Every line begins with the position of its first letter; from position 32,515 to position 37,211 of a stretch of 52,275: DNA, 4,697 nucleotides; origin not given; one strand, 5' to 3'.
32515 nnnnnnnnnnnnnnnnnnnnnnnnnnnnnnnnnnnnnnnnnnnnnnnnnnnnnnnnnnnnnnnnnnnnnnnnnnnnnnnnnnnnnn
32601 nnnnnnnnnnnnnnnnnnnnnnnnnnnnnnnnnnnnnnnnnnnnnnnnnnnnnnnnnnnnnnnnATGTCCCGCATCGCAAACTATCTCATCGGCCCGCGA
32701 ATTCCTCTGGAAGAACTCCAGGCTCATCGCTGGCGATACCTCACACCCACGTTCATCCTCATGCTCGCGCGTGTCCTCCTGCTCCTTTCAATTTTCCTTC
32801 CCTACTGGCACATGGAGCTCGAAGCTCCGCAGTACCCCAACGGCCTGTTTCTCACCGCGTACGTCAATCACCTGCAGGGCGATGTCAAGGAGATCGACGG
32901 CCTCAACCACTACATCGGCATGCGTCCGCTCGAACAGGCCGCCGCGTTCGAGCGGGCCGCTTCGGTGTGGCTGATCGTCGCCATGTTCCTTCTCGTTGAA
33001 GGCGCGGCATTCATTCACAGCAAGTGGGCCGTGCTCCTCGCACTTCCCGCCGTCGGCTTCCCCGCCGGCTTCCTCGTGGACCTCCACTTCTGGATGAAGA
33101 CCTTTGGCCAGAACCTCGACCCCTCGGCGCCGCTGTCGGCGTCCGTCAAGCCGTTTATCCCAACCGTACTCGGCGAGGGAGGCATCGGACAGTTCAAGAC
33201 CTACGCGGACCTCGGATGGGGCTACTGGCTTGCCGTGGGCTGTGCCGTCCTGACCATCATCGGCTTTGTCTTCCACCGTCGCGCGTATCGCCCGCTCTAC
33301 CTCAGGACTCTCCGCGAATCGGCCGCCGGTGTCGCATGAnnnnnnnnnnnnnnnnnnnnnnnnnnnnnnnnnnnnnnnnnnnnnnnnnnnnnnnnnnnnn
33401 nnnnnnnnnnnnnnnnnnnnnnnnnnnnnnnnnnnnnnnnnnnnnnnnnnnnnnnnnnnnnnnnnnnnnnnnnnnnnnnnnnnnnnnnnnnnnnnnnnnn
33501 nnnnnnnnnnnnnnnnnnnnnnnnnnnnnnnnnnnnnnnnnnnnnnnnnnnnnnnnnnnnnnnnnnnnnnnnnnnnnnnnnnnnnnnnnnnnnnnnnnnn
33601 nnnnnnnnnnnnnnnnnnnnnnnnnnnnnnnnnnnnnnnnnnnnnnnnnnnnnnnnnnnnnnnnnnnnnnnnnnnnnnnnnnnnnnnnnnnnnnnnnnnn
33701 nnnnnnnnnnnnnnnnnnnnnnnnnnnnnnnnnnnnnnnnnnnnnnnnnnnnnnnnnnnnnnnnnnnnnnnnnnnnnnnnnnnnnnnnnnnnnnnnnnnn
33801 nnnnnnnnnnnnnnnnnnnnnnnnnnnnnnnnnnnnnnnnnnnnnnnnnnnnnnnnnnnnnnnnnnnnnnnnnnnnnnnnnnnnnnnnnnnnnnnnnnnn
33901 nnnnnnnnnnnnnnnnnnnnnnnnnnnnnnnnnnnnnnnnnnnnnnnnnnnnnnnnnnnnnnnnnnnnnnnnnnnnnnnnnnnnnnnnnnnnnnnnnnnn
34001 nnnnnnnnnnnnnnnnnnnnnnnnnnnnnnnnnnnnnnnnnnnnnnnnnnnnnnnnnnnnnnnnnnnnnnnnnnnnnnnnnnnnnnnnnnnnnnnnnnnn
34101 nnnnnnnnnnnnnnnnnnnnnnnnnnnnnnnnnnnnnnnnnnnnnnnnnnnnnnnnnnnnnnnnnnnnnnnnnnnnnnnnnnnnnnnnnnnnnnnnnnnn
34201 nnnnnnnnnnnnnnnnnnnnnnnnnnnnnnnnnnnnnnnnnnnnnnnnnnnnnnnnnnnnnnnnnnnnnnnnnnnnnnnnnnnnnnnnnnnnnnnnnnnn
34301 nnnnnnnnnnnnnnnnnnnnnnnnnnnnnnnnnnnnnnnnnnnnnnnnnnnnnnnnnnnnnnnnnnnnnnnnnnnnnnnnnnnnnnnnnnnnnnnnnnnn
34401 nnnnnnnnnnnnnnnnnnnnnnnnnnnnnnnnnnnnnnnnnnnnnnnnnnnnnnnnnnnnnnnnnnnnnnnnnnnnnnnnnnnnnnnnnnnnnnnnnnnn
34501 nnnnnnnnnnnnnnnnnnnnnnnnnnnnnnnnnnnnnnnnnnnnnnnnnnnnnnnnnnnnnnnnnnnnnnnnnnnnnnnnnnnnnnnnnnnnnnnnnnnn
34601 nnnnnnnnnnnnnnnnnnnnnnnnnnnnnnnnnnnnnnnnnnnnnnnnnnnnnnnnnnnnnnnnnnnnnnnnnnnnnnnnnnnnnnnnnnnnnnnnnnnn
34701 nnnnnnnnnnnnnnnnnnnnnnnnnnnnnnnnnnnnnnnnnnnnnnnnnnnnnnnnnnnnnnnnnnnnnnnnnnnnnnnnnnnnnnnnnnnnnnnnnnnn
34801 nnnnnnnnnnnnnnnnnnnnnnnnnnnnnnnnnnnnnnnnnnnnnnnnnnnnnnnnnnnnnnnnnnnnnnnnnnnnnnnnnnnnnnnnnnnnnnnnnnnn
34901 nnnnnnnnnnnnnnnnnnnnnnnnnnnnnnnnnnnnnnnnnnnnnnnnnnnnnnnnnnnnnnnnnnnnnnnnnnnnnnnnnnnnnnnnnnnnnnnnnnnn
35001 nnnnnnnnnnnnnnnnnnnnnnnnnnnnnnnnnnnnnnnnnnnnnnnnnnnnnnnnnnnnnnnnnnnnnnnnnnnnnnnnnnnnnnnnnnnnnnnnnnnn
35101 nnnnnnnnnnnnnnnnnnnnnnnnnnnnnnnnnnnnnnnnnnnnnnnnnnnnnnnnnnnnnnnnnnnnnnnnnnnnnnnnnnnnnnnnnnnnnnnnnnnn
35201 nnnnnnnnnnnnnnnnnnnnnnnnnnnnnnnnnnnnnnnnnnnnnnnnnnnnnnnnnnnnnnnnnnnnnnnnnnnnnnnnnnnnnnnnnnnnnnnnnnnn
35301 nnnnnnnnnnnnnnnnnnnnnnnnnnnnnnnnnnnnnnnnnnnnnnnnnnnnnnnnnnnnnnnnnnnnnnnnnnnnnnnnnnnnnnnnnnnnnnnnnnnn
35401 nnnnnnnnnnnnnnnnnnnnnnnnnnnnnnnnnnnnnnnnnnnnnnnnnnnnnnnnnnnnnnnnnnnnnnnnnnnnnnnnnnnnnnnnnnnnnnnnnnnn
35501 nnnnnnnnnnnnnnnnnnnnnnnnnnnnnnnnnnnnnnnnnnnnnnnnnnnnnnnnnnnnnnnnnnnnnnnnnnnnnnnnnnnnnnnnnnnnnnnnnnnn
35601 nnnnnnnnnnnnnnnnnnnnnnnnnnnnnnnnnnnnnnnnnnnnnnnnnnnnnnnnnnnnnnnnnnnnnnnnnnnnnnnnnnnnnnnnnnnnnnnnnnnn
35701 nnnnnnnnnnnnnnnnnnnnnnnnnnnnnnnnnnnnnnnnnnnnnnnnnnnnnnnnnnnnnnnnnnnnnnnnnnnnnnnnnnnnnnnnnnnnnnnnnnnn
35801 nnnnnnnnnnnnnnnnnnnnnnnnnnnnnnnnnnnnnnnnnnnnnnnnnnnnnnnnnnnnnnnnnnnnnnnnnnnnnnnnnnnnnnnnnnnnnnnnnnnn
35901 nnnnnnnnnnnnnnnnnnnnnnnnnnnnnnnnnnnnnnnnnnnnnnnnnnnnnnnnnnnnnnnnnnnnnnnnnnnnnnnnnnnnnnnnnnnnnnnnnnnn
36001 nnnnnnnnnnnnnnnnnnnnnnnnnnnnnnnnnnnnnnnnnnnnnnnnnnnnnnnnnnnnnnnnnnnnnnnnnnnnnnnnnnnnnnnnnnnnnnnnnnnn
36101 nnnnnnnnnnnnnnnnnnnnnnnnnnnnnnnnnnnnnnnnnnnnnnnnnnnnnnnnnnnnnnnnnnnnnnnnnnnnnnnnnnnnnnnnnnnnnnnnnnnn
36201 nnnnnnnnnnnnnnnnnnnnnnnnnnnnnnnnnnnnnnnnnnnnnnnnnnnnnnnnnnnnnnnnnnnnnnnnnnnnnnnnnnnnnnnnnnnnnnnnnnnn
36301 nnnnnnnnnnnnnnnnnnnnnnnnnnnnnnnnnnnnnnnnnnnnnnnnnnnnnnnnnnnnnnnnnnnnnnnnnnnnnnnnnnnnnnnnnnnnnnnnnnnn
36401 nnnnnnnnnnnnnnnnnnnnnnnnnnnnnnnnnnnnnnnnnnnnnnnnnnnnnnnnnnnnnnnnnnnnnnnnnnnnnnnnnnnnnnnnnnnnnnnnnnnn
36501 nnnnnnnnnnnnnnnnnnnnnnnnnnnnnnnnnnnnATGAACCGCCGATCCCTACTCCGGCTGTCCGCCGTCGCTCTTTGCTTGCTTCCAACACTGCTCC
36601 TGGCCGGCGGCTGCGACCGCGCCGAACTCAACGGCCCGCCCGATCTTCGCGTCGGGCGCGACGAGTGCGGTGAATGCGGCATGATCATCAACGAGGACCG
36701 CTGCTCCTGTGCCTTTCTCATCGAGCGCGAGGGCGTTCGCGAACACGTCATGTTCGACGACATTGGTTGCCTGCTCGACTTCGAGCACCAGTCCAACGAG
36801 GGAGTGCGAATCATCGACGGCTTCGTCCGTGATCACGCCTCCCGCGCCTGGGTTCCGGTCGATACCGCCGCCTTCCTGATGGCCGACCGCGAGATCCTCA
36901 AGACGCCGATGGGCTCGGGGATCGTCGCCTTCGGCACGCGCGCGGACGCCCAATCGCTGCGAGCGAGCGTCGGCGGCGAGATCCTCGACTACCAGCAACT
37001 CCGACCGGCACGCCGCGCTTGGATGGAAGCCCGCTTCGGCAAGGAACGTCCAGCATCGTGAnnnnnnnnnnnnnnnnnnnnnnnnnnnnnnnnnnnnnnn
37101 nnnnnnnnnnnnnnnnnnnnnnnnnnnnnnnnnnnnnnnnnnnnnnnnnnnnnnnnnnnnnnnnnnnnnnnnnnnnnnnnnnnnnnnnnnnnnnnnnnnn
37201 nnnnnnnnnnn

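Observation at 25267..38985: A complete clade II nos (N2O reductase) cluster sits in a repeat-bracketed module without its own recombinase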

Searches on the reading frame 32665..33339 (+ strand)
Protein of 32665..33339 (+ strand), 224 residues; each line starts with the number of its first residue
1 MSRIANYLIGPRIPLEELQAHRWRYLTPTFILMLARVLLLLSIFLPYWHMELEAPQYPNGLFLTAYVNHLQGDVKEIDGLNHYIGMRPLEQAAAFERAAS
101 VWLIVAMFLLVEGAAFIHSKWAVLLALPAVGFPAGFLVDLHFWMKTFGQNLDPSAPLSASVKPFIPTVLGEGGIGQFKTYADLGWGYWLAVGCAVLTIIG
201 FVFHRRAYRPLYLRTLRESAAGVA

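Call 11: search_protein_families(library=pfam, proteins=[window:32665-33339:+], max_evalue=0.001)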
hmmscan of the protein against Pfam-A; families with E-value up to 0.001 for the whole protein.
window:32665-33339:+ (224 aa): 0 families

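Call 63: search_protein_families(library=ncbifam, proteins=[window:32665-33339:+], max_evalue=0.00001)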
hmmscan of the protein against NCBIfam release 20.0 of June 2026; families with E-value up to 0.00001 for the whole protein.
window:32665-33339:+ (224 aa): 0 families
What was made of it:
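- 32665..33339 (+): nosB-like membrane protein. No Pfam or NCBIfam hit (calls 11, 63).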

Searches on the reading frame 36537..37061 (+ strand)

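Call 11: search_protein_families(library=pfam, proteins=[window:36537-37061:+], max_evalue=0.001)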
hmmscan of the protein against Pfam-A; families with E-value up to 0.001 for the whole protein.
window:36537-37061:+ (174 aa): 1 family
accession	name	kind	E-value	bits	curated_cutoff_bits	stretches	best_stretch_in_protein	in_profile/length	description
PF05573.18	NosL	-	4.4e-10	40.4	24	1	41-157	7-128/131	NosL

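Call 63: search_protein_families(library=ncbifam, proteins=[window:36537-37061:+], max_evalue=0.00001)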
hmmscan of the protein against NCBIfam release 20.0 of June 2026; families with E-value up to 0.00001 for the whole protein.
window:36537-37061:+ (174 aa): 0 families
